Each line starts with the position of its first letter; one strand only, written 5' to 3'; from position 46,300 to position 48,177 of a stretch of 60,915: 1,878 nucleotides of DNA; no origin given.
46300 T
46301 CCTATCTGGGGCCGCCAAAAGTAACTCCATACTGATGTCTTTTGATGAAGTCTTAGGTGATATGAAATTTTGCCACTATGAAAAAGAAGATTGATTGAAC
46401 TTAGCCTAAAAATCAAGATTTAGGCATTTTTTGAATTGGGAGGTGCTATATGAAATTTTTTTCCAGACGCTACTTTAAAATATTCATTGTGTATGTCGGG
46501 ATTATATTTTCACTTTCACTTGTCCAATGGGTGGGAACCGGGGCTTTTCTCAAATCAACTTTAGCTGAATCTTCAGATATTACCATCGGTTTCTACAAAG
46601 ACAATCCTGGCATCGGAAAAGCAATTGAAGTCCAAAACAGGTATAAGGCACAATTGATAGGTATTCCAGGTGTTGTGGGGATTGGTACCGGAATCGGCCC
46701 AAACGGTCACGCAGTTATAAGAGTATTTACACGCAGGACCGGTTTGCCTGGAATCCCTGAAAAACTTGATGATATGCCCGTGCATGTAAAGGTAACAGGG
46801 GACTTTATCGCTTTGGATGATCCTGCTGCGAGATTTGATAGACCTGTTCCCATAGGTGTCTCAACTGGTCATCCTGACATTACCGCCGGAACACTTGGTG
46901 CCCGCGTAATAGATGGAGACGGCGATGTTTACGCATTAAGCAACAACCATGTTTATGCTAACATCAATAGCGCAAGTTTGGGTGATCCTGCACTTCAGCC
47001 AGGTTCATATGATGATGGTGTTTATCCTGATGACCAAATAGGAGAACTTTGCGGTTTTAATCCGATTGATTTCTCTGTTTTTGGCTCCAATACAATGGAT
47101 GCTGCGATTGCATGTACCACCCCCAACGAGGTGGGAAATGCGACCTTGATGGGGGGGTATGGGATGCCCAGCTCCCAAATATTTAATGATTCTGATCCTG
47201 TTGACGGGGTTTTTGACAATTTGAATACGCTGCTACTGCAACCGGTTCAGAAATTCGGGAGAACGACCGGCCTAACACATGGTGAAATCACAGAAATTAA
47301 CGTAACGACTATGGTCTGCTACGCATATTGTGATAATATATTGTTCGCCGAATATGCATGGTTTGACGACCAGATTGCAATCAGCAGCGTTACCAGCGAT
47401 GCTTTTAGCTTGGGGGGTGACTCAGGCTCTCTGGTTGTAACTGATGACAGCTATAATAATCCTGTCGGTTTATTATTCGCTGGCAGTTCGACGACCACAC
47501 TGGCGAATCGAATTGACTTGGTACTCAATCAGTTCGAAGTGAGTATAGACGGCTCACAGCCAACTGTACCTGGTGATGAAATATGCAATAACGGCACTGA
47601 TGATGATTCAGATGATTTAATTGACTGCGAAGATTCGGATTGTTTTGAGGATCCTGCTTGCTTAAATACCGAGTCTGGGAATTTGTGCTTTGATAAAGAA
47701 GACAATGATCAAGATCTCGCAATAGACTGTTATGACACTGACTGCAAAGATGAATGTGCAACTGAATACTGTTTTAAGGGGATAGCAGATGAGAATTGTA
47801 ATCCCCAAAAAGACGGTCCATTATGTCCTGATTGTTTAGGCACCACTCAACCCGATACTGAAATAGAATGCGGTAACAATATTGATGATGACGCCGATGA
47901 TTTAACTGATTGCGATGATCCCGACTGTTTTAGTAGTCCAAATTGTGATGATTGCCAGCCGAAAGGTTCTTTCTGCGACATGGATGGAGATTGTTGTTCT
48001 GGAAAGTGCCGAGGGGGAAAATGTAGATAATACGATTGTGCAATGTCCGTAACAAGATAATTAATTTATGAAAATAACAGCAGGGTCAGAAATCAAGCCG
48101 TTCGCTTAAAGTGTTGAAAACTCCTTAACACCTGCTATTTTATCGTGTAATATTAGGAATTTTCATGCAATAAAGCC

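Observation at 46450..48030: Secreted S1 protease fused to three acidic Cys repeats and a toxin-like Cys knot, in a low-GC island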

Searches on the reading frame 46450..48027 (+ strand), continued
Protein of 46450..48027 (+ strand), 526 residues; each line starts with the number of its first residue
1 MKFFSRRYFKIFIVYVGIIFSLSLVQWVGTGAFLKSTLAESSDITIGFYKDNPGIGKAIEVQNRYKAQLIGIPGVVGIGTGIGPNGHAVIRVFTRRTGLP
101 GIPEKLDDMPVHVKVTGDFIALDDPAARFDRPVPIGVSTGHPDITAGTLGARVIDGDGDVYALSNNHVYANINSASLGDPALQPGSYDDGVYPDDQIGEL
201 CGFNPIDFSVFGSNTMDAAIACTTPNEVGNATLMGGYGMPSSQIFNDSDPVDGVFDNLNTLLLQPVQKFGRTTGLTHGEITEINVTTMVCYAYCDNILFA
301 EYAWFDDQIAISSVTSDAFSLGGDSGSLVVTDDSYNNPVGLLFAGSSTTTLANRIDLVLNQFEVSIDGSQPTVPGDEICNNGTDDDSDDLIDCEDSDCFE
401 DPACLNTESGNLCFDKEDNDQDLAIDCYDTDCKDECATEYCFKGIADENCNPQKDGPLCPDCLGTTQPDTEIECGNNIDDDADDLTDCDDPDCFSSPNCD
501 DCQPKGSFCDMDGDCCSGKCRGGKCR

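Call 31: search_solved_structures(query=A1, max_evalue=0.01, show_alignments=1)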
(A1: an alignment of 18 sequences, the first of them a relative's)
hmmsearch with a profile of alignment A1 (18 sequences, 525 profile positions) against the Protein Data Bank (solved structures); distinct sequences matched with E-value up to 0.01: 11.
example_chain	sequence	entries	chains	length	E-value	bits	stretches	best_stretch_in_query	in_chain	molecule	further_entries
7y77_A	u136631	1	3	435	1.9e-05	26.6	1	256-346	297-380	Protein NARROW LEAF 1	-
8hau_A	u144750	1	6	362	3.3e-05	25.8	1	257-346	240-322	Protein NARROW LEAF 1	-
8pme_A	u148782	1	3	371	3.5e-05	25.7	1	257-346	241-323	Narrow leaf 1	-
8hat_F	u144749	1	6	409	4.1e-05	25.5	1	257-346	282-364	Protein NARROW LEAF 1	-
8pml_A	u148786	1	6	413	4.2e-05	25.5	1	257-346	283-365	Protein NARROW LEAF 1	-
8pmm_A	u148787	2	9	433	4.8e-05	25.3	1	257-346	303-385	Protein NARROW LEAF 1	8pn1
8pmg_A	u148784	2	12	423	5.1e-05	25.2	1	257-346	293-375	Protein NARROW LEAF 1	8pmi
8has_A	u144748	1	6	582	9.9e-05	24.3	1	257-346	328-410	Protein NARROW LEAF 1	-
8pn2_A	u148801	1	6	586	0.00011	24.1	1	257-346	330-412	Protein NARROW LEAF 1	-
7plp_A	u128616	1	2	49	0.00098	21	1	374-404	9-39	Teneurin-4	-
1hpg_A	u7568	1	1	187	0.0058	18.4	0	244-287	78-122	Glutamic acid specific protease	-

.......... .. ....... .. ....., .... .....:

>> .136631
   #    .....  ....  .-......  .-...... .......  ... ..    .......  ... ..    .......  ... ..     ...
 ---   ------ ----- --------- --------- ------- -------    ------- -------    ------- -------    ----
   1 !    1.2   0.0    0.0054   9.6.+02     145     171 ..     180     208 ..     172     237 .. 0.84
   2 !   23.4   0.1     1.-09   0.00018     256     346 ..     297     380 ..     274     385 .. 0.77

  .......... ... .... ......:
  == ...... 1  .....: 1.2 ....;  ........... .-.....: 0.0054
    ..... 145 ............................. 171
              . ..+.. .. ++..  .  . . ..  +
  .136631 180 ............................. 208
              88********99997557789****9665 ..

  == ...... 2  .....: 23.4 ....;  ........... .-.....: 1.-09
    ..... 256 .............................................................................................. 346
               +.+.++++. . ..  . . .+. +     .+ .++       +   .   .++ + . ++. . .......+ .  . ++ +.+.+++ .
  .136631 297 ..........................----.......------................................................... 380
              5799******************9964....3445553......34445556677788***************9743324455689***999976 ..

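Call 55: find_related_loci(query=A1, collection=genome_contigs, flank=4000)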
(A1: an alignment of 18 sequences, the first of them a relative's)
Query A1 (526 aa) in genome_contigs; peptide patterns used: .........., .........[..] (x = any residue, [..] = any of these).
600 stretches matched a pattern (row limit reached: there are more); 582 encode a relative of the query (tblastn E <= 1e-3); the best 80 are kept; 80 distinct loci.
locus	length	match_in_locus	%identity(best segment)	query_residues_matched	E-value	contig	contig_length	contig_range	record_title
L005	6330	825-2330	59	1-526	8e-175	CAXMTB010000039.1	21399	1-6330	MAG: uncultured Nitrospinaceae bacterium isolate 10C-St8-MC-01_bin.13.strict genome assembly, contig: NODE_39_length_213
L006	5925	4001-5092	56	4-367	3e-109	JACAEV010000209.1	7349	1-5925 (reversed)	MAG: Syntrophaceae bacterium isolate L.E.D.11_1 k119_1299611, whole genome shotgun sequence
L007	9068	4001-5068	53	4-372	2e-105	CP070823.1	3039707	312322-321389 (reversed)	MAG: Gemmatimonadota bacterium isolate bin113 chromosome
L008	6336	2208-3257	53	14-372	3e-105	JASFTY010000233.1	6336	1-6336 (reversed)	MAG: Gemmatimonadales bacterium isolate D1103U20metaG_sub_Bin_457 D1103U20metaG_FD_scaffold_4718_c1, whole genome shotgu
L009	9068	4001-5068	53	6-376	4e-105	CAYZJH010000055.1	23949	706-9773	MAG TPA_asm: uncultured Desulfobacteraceae bacterium isolate binchicken_co168_4 genome assembly, contig: NODE_3731_lengt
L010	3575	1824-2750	58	55-368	5e-106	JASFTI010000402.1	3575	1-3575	MAG: Gemmatimonadales bacterium isolate D1103U20metaG_Bin_262 D1103U20metaG_FD_scaffold_12213_c1, whole genome shotgun s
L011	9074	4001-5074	51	4-372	2e-99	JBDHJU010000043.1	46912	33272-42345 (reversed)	MAG: Gemmatimonadota bacterium isolate BHB10-26_Bin_323 BHB10-26_Bin_323_scaffold_5570, whole genome shotgun sequence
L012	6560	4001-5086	50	4-377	2e-97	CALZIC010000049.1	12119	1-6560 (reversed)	MAG: uncultured Desulfuromonadales bacterium isolate FO_M_Desulfobacterota_26 genome assembly, contig: scaffold_4188, wh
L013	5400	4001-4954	54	50-372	1e-97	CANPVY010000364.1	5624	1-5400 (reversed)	MAG: uncultured bacterium isolate 3300027893_57 genome assembly, contig: 3300027893.a:Ga0209636_10028571, whole genome s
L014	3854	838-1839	52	21-369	5e-96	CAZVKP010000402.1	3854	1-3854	MAG TPA_asm: uncultured Calditrichaceae bacterium isolate binchicken_co17_43 genome assembly, contig: NODE_41429_length_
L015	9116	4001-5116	50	2-367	7e-95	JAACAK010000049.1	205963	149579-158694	MAG: Candidatus Kutchimonas denitrificans isolate KS3-K002 K_merged_R1_(paired)_contig_42464, whole genome shotgun seque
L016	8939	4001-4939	54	55-372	2e-94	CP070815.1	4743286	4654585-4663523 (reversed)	MAG: Gemmatimonadota bacterium isolate bin118 chromosome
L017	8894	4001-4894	55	53-367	2e-94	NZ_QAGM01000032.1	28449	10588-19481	Oceanimonas marisflavi strain 102-Na3 scaffold_32, whole genome shotgun sequence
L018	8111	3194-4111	54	55-366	2e-94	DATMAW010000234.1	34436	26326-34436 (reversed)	MAG TPA_asm: Gemmatimonadales bacterium isolate SMAG_U13336 k141_433651, whole genome shotgun sequence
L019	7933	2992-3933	55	50-368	7e-94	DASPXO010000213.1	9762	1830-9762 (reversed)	MAG TPA_asm: Gemmatimonadales bacterium isolate SMAG_U11569 k141_860614, whole genome shotgun sequence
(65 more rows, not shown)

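Call 67: find_encoding_contigs(protein=P0011, flank=5000, max_places=2)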
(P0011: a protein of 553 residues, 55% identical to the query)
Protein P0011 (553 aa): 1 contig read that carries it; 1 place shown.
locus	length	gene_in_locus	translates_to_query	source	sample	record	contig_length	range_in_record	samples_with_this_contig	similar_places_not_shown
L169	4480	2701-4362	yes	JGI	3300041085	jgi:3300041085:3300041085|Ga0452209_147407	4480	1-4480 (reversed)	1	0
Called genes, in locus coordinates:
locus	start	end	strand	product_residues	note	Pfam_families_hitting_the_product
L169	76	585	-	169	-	PF27121:PpdB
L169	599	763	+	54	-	-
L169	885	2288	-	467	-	PF00072:Response_reg, PF00004:AAA (faint), PF00158:Sigma54_activat, PF01078:Mg_chelatase (faint), PF14532:Sigma54_activ_2, PF07724:AAA_2 (weak), PF07728:AAA_5, PF25601:AAA_lid_14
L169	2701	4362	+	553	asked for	PF25819:Nal1_C (weak)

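Call 68: find_encoding_contigs(protein=P0017, flank=6000, max_places=2)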
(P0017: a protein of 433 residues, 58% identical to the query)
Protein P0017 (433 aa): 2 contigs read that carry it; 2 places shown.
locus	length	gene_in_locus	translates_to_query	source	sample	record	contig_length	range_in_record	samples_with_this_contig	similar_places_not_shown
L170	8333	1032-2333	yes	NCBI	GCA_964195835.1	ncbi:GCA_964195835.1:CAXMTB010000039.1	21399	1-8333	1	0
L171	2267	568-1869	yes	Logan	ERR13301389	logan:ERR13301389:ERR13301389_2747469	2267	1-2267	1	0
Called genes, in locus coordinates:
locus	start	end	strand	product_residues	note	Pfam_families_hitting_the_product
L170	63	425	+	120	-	PF00072:Response_reg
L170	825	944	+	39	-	-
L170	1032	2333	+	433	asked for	-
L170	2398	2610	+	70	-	-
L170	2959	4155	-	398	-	PF13185:GAF_2 (weak), PF00211:Guanylate_cyc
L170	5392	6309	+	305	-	PF03547:Mem_trans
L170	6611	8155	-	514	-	PF01590:GAF, PF13185:GAF_2, PF00158:Sigma54_activat, PF14532:Sigma54_activ_2, PF07728:AAA_5 (weak), PF25601:AAA_lid_14, PF02954:HTH_8 (weak)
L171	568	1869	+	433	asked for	-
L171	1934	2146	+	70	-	-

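Call 75: list_cluster_members(proteins=[P0003, P0012, P0017, P0123, P0137, P0162, P0214, P0241, P0263, P0259])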
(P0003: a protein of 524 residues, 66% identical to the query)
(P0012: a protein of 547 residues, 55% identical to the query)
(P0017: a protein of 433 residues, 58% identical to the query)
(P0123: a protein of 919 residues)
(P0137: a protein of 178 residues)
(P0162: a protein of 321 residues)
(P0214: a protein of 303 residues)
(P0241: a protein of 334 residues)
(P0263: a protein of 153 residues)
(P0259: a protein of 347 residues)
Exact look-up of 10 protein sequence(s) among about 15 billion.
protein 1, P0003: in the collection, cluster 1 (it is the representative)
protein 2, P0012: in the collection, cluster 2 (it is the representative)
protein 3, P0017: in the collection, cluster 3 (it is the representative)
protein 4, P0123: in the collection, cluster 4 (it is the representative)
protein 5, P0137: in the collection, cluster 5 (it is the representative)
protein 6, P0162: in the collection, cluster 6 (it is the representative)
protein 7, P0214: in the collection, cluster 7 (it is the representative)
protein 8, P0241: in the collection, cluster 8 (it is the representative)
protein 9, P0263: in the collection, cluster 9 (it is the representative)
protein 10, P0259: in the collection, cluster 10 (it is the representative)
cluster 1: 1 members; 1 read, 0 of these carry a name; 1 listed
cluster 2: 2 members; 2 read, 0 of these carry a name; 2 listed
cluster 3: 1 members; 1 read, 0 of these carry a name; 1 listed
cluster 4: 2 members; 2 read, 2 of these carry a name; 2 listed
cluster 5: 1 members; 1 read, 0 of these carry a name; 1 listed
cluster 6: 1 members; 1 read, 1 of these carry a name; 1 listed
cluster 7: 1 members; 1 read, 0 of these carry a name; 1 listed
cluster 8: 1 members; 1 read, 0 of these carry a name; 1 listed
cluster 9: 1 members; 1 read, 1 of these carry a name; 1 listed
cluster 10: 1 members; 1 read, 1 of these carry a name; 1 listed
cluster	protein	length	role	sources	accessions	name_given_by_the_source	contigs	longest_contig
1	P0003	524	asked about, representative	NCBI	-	-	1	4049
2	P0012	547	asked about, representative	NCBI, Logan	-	-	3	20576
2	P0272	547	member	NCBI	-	-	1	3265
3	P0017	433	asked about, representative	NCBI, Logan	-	-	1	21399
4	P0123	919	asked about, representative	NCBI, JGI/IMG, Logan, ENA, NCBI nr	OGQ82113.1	MAG: hypothetical protein A2289_02400 [Deltaproteobacteria bacterium RIFOXYA12_FULL_58_15]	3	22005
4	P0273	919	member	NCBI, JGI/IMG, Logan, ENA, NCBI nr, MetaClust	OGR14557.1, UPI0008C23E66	MAG: hypothetical protein A2341_04840 [Deltaproteobacteria bacterium RIFOXYB12_FULL_58_9] | status=active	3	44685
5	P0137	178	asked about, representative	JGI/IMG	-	-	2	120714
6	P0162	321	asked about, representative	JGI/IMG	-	hypothetical protein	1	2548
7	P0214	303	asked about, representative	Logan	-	-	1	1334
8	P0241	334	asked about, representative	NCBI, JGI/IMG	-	-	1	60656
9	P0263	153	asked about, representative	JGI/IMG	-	hypothetical protein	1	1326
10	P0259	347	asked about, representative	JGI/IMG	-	hypothetical protein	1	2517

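Call 77: find_encoding_contigs(protein=P0003, flank=4000, max_places=2)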
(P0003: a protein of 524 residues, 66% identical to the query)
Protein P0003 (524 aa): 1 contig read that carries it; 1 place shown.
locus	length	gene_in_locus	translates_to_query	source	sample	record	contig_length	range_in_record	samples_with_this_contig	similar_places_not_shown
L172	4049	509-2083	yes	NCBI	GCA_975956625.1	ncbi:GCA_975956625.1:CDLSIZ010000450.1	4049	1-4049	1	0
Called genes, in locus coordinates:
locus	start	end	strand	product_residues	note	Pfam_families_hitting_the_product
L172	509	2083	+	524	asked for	PF25819:Nal1_C (weak)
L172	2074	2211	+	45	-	-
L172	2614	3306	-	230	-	-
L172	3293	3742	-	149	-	PF02498:Bro-N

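Call 78: find_encoding_contigs(protein=P0006, flank=4000, max_places=2)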
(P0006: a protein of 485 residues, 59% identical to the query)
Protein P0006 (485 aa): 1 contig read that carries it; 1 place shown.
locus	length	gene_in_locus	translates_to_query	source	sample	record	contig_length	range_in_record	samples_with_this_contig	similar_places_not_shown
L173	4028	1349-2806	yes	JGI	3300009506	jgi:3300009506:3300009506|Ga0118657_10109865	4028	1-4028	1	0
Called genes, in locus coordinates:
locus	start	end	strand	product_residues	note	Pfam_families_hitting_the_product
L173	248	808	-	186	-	-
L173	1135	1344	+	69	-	-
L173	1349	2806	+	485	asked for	PF25819:Nal1_C (weak)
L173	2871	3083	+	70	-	-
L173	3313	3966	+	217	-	PF13441:Gly-zipper_YMGG, PF13488:Gly-zipper_Omp, PF00691:OmpA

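Call 79: find_encoding_contigs(protein=P0004, flank=4000, max_places=2)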
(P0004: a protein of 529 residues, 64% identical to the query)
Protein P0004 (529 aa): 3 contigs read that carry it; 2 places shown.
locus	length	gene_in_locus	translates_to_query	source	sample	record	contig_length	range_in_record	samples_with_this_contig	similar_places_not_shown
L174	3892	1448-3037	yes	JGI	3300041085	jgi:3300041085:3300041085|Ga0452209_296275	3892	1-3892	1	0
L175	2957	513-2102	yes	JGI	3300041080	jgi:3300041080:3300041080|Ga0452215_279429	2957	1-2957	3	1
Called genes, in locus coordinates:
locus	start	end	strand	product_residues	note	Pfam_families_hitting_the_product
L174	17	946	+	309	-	PF01609:DDE_Tnp_1, PF13751:DDE_Tnp_1_6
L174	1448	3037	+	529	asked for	-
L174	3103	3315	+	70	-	-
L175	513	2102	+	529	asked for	-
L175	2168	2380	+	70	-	-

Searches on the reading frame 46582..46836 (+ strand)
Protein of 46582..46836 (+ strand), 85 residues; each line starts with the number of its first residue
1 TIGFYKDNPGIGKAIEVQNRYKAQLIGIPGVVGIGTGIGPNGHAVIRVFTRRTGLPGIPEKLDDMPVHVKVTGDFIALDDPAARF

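Call 81: search_protein_families(library=pfam, proteins=[window:46582-46836:+], max_evalue=10)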
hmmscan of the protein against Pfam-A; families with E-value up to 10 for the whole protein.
window:46582-46836:+ (85 aa): 1 family
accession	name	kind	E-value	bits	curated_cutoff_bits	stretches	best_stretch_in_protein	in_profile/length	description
PF21792.3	DAB2_SBM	-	0.045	13.6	27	1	20-28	14-22/23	Disabled homolog 2-like, sulfatide-binding motifs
